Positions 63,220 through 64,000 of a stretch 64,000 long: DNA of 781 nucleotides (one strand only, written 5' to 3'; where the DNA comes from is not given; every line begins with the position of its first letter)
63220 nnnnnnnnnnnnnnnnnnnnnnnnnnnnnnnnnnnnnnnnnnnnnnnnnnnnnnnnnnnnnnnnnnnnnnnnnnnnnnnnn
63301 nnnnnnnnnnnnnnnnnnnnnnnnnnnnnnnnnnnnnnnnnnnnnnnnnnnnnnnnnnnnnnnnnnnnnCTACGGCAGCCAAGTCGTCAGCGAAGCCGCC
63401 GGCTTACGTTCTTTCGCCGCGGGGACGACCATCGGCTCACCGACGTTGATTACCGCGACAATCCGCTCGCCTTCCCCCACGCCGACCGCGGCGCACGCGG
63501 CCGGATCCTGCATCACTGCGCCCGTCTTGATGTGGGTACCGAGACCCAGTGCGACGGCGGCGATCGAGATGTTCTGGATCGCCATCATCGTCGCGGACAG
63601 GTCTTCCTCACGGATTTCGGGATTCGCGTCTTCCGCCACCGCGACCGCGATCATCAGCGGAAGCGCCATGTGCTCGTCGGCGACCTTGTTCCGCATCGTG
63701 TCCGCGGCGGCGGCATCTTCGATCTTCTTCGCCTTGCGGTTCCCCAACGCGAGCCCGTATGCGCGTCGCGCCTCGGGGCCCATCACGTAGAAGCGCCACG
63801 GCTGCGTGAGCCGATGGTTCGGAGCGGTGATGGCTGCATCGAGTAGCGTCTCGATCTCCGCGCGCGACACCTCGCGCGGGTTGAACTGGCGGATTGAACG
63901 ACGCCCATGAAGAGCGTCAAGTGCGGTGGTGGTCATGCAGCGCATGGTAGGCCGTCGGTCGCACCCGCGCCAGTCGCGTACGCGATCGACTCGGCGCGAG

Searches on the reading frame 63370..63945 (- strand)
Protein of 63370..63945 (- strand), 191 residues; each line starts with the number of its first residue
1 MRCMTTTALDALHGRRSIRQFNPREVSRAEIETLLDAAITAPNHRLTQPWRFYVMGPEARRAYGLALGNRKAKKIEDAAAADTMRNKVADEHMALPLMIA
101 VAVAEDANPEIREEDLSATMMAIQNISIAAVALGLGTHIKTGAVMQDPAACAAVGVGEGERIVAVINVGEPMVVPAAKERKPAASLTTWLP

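Call 115: search_protein_families(library=pfam, proteins=[window:63370-63945:-], max_evalue=0.0001)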
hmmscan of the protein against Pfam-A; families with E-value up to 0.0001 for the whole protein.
window:63370-63945:- (191 aa): 1 family
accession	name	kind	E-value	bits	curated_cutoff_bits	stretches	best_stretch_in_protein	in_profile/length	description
PF00881.29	Nitroreductase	-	2.2e-24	86.9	23.5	1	14-169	3-166/167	Nitroreductase family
